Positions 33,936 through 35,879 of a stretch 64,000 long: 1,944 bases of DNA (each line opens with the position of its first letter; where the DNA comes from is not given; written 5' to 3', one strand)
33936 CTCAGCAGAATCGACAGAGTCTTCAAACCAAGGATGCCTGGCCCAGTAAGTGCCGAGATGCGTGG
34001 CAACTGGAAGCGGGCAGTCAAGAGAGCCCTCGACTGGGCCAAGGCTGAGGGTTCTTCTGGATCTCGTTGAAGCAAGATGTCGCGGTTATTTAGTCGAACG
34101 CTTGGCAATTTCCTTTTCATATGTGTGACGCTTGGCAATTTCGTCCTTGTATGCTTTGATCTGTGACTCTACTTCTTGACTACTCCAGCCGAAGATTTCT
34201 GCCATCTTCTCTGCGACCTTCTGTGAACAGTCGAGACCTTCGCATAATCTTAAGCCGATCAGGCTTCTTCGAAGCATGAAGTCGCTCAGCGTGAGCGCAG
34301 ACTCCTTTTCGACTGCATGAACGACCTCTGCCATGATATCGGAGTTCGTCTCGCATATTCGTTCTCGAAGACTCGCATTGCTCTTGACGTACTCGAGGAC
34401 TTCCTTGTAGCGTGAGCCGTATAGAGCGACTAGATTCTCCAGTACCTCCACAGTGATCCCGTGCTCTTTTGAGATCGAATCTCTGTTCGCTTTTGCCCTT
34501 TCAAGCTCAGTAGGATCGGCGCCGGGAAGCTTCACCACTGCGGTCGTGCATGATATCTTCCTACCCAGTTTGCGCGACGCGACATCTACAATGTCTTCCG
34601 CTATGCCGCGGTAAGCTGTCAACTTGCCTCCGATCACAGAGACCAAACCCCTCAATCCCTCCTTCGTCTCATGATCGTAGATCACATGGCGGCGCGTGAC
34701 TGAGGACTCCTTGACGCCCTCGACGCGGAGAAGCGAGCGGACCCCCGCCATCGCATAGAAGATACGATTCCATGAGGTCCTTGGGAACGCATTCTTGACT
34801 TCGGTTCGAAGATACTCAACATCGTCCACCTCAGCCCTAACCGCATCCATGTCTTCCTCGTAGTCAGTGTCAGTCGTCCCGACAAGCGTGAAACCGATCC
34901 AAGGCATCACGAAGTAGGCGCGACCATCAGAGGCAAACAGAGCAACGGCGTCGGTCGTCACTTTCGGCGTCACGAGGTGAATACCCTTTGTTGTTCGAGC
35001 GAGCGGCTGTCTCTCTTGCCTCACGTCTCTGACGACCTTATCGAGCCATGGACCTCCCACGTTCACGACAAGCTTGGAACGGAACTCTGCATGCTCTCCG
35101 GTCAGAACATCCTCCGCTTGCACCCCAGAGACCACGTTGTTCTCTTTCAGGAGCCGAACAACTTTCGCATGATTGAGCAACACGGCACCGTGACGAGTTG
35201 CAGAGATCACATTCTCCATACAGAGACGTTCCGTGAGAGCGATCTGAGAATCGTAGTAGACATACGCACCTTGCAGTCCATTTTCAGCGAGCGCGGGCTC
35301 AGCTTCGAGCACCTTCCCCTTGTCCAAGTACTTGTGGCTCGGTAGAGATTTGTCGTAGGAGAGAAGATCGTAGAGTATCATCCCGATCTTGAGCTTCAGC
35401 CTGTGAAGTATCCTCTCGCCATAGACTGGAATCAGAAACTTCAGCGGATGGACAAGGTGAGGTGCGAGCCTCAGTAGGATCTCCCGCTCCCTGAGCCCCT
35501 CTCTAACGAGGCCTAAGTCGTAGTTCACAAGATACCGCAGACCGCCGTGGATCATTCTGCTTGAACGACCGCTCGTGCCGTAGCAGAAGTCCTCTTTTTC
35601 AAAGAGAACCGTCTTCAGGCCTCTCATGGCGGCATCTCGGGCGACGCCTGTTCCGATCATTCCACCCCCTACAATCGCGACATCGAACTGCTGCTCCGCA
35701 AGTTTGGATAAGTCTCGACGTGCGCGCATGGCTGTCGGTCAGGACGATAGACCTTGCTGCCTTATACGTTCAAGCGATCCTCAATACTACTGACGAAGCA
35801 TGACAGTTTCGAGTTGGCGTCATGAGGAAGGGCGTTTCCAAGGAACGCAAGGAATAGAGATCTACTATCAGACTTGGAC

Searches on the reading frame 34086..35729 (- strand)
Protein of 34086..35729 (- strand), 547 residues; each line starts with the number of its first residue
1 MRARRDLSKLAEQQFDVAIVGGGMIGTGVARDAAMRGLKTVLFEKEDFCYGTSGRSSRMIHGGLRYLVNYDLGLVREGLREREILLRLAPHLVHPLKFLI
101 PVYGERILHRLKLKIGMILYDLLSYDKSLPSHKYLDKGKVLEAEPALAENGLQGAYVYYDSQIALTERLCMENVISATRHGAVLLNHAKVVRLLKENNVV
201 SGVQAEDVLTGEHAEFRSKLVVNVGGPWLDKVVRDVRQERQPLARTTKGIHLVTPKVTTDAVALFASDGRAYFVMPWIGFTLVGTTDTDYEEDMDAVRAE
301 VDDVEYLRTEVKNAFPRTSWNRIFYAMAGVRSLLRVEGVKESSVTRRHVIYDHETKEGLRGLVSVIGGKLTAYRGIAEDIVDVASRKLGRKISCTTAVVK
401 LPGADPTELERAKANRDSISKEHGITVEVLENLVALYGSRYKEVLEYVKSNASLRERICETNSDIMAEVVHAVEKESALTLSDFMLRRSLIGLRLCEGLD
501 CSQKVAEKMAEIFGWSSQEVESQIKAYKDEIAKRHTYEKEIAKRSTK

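Call 12: search_protein_families(library=ncbifam, proteins=[window:34086-35729:-], max_evalue=0.00001)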
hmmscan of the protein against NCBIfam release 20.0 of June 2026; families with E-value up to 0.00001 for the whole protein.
window:34086-35729:- (547 aa): 10 families
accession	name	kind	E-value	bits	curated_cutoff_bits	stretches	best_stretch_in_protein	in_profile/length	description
NF008899.0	PRK12266.1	equivalog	1.2e-102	344.1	360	1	12-497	4-486/508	glycerol-3-phosphate dehydrogenase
NF009906.0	PRK13369.1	equivalog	1.2e-94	317.6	352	1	12-497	4-485/502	glycerol-3-phosphate dehydrogenase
NF033461.1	glycerol3P_ox_1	equivalog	3.7e-94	316.2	840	2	4-337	8-352/607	type 1 glycerol-3-phosphate oxidase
TIGR03377.1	glycerol3P_GlpA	equivalog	5.9e-80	269.3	552.8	1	16-530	1-494/530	anaerobic glycerol-3-phosphate dehydrogenase subunit GlpA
NF008313.0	PRK11101.1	equivalog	2.4e-66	224.5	425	1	11-530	5-504/548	anaerobic glycerol-3-phosphate dehydrogenase subunit A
NF033460.1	glycerol3P_ox_II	equivalog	2.2e-12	46.9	460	1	15-64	2-52/361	type 2 glycerol-3-phosphate oxidase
TIGR02352.1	thiamin_ThiO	equivalog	1.8e-08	33.9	250.8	0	17-54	1-38/351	glycine oxidase ThiO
NF008425.0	PRK11259.1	equivalog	3.7e-06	26.1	257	0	153-317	136-302/377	N-methyl-L-tryptophan oxidase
TIGR03364.1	HpnW_proposed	hypoth_equivalog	6.1e-06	25.6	285.1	1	16-55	2-41/365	TIGR03364 family FAD-dependent oxidoreductase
NF008726.1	PRK11728.1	equivalog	6.1e-06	25.3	299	0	16-66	2-55/389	L-2-hydroxyglutarate oxidase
